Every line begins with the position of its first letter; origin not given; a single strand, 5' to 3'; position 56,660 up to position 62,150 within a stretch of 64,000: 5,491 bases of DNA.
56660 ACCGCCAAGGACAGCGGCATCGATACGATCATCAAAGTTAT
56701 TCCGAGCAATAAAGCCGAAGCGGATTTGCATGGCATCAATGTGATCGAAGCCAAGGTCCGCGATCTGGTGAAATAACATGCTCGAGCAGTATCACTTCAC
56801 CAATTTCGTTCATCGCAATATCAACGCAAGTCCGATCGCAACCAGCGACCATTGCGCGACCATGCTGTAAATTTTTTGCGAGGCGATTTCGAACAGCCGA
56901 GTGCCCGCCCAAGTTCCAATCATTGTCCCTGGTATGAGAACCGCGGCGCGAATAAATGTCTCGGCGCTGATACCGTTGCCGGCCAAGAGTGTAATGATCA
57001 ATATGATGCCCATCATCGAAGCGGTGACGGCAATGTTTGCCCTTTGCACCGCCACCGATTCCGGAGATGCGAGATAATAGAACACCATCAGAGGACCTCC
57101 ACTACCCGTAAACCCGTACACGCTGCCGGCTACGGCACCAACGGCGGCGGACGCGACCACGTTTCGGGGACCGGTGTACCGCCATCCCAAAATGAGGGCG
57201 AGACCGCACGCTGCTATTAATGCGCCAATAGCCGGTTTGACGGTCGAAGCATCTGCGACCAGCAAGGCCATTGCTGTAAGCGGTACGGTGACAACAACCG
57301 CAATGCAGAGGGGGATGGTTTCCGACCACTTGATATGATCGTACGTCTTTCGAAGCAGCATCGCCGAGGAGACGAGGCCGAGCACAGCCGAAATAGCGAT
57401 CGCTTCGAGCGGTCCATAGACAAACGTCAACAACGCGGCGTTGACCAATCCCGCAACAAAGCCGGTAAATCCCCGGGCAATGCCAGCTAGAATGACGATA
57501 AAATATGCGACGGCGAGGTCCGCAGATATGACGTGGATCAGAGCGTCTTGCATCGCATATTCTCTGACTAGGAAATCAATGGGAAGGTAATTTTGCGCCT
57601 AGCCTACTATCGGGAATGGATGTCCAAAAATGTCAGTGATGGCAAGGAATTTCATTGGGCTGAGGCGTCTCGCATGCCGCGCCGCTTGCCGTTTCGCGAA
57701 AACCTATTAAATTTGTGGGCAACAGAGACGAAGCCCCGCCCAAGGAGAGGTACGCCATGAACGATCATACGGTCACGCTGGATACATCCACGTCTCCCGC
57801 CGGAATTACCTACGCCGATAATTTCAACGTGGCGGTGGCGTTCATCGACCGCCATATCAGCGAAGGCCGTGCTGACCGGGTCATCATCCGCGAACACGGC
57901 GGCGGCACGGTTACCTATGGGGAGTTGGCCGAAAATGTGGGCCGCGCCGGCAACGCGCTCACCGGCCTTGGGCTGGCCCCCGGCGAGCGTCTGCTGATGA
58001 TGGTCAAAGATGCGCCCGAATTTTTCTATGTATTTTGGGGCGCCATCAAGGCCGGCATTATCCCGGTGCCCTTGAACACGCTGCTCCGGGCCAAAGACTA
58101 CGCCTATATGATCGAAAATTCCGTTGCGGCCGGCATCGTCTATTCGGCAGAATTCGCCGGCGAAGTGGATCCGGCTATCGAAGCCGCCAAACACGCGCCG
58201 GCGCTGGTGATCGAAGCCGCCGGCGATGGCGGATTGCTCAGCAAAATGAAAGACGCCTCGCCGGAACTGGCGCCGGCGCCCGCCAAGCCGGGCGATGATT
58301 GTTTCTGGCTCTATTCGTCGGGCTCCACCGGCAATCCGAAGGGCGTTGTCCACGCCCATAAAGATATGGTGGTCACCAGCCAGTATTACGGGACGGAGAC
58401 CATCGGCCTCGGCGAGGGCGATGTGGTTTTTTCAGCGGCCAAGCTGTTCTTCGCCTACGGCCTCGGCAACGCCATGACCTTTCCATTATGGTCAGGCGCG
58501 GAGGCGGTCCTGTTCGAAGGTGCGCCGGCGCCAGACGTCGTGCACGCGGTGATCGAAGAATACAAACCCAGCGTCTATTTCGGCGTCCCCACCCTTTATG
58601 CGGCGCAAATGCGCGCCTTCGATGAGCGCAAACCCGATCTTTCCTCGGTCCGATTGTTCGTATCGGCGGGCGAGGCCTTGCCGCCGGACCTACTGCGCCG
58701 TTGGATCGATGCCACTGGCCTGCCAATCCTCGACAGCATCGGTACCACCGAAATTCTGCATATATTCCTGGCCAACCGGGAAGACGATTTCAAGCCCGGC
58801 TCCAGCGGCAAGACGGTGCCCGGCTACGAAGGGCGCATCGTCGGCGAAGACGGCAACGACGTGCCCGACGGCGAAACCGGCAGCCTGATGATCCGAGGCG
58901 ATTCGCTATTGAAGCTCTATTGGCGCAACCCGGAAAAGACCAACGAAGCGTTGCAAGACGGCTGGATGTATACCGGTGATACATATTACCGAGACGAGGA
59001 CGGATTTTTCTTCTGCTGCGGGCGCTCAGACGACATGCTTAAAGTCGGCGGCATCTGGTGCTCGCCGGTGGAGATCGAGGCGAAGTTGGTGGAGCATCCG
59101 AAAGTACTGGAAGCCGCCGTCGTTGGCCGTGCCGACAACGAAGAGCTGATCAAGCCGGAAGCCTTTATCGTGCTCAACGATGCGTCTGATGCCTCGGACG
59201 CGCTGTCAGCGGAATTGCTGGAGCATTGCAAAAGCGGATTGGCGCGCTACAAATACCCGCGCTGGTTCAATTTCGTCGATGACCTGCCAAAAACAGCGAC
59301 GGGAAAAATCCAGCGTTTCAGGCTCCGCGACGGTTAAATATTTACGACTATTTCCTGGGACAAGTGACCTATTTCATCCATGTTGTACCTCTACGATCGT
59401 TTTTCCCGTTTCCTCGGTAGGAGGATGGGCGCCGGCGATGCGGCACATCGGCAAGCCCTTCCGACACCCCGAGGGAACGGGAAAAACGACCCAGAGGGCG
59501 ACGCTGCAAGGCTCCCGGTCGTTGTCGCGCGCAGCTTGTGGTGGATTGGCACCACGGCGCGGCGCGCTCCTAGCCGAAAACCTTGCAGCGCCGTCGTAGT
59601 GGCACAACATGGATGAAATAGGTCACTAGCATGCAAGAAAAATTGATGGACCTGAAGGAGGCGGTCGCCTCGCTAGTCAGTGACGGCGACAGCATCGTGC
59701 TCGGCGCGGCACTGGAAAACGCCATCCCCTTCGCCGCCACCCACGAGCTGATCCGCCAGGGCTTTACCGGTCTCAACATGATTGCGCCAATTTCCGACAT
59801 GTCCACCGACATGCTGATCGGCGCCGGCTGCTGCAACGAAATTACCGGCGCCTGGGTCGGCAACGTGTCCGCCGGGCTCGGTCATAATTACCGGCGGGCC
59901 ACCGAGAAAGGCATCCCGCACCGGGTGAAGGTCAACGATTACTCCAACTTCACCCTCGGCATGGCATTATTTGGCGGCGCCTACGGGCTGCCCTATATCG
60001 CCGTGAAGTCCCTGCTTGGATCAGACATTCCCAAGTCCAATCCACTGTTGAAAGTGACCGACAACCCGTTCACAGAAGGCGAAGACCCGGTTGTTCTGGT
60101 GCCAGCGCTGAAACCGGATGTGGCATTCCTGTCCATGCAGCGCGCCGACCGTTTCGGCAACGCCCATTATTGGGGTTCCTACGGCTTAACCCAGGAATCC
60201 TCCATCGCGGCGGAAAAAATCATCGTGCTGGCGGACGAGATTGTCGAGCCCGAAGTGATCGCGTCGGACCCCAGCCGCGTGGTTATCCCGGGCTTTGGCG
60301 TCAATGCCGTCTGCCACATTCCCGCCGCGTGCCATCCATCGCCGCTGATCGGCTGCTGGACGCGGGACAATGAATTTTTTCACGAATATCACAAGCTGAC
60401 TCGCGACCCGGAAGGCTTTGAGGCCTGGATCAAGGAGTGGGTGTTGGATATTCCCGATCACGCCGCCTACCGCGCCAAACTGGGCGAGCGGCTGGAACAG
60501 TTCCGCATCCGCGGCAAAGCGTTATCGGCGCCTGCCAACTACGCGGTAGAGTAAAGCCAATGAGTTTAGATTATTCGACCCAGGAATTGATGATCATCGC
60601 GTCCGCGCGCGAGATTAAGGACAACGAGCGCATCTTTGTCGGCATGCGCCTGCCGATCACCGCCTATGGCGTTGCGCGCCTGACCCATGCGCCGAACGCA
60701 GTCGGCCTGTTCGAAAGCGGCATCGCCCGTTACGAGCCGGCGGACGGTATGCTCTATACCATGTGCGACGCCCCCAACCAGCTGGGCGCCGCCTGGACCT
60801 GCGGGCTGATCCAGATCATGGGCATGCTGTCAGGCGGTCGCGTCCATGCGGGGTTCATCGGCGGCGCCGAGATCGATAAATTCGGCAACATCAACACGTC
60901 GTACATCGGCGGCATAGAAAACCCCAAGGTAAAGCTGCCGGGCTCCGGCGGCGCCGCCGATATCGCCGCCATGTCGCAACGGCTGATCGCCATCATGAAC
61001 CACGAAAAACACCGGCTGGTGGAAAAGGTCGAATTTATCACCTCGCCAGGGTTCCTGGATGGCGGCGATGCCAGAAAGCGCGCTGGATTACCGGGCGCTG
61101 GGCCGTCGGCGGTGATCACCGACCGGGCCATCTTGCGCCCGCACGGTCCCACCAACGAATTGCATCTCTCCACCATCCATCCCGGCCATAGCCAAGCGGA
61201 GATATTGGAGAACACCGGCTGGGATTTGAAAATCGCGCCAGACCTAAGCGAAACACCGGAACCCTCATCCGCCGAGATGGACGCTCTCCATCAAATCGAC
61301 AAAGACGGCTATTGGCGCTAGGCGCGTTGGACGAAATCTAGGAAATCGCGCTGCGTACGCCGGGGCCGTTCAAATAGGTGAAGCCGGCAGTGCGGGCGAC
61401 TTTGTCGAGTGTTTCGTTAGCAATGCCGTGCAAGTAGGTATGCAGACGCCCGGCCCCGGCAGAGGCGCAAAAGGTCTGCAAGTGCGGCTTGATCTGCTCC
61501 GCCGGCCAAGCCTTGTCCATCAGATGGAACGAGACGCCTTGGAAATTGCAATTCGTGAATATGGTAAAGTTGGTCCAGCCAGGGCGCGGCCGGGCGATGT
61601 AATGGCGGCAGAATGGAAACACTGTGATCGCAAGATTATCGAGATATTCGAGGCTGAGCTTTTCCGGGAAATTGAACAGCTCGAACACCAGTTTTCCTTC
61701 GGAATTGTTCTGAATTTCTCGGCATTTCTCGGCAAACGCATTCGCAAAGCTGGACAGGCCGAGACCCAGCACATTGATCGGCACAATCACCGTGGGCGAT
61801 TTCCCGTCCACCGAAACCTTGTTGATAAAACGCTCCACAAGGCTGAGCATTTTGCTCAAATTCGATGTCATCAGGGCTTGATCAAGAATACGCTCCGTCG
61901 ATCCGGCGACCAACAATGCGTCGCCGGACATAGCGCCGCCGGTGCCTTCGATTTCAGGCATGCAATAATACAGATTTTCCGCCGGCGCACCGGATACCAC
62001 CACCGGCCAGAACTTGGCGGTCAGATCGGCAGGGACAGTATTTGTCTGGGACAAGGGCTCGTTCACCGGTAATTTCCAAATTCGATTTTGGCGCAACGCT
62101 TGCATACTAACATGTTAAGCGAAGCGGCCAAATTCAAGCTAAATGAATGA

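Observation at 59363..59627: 265-bp multi-helix palindromic element with perfect 24-bp terminal inverted repeats between the aromatic-CoA ligase and CoA-transferase genes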

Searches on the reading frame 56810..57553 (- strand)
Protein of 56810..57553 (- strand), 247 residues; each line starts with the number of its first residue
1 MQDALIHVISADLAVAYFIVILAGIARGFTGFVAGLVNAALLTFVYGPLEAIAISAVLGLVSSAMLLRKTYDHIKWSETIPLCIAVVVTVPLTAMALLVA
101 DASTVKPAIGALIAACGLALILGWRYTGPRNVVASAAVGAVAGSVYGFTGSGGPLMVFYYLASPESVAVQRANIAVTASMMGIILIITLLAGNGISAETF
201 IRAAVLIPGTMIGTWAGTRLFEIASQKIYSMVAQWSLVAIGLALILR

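Call 11: search_protein_families(library=pfam, proteins=[window:56810-57553:-])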
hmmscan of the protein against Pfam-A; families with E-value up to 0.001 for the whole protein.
window:56810-57553:- (247 aa): 1 family
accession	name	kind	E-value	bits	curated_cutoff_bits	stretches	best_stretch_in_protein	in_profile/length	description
PF01925.25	TauE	-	4.9e-19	69.4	32.6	1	18-243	3-236/237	Sulfite exporter TauE/SafE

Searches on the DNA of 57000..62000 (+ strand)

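Call 9: search_dna_similar(query=window:57000-62000:+, collection=plasmids, mode=near, max_rows=15)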
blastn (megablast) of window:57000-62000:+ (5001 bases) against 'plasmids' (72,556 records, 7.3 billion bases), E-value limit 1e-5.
No match.

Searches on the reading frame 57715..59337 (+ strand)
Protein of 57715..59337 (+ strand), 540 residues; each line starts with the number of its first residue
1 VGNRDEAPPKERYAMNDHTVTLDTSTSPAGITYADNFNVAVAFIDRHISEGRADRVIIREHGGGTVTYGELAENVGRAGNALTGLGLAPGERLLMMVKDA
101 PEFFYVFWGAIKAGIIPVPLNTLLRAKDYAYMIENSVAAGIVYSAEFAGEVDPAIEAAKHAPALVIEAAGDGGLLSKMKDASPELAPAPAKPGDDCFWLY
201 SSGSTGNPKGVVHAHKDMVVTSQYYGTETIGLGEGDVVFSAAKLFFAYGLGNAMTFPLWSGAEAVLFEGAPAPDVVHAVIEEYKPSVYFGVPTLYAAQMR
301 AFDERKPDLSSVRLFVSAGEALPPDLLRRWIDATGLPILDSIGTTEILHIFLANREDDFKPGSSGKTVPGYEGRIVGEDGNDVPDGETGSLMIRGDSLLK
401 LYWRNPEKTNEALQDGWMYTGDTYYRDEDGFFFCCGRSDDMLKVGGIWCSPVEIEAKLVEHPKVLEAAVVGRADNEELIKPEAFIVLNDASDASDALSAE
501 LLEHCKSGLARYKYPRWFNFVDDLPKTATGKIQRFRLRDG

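Call 11: search_protein_families(library=pfam, proteins=[window:57715-59337:+])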
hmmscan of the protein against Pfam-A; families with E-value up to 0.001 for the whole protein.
window:57715-59337:+ (540 aa): 2 families
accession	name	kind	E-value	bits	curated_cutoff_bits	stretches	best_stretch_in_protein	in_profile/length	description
PF00501.34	AMP-binding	-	4.4e-76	256.6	29.9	1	50-403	6-384/384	AMP-binding enzyme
PF13193.12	AMP-binding_C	-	1.5e-18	67.9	24.5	1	453-531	1-76/76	AMP-binding enzyme C-terminal domain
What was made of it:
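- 57757..59337 (+): Upstream gene: AMP-binding acyl/aryl-CoA ligase (526 aa as called in public assemblies). Pfam AMP-binding and AMP-binding_C (call 11).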

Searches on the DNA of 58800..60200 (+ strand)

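Call 5: search_rna_families(source=window, start=58800, end=60200, threshold=evalue, max_evalue=10)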
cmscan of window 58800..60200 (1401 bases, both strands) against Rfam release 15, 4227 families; matches with E-value up to 10: 5.
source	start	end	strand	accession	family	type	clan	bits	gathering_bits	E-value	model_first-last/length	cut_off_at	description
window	60012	60040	-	RF03644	mir-2064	Gene; miRNA;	-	18.6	100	0.68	21-49/70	no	mir-2064 microRNA precursor family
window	60045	60198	-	RF00483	IRES_IGF2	Cis-reg; IRES;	-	16.5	70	0.93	1-121/121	no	Insulin-like growth factor II IRES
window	59654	59724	-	RF02873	AS-traI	Gene; antisense;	-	16.4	99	7.7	1-77/77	no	Antisense to traI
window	59399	59432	-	RF01370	CRISPR-DR57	Gene; CRISPR;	-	15.1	39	6.5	1-37/37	no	CRISPR RNA direct repeat element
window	59043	59125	+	RF01390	isrG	Gene; sRNA;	-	12.1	100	1.4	1-279/279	no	isrG Hfq binding RNA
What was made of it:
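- On Cis-regulatory RNA (riboswitch, attenuator or intrinsic terminator): Rfam 15 has no hit on the window element at E <= 10 other than noise (call 5).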

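Call 8: search_dna_similar(query=window:59363-59627:+, collection=plasmids, mode=distant, max_rows=40)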
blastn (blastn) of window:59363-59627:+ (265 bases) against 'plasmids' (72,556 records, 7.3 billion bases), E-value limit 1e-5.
No match.

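Call 79: search_rna_families(sources=[L138, L077, L045, L100, L059, L030], threshold=evalue, max_evalue=0.1)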
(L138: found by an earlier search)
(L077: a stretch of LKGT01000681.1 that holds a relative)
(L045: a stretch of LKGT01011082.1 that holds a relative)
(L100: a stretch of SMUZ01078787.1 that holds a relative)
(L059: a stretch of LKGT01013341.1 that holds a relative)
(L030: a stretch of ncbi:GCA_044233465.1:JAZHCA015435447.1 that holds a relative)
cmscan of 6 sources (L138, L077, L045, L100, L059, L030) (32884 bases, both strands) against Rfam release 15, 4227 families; matches with E-value up to 0.1: 1.
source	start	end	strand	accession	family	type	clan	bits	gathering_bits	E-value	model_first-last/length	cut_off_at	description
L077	104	174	+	RF00005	tRNA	Gene; tRNA;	CL00001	60.3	29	7.7e-11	1-71/71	no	tRNA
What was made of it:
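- On Cis-regulatory RNA (riboswitch, attenuator or intrinsic terminator): It has none on six other loci that hold main-family copies of subfamilies A and B and sister-family copies, at E <= 0.1 (call 79).
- Rfam has no match (calls 5, 79).
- Tried and rejected: Rfam on the window region and on six other loci with family copies: nothing (calls 5, 79).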
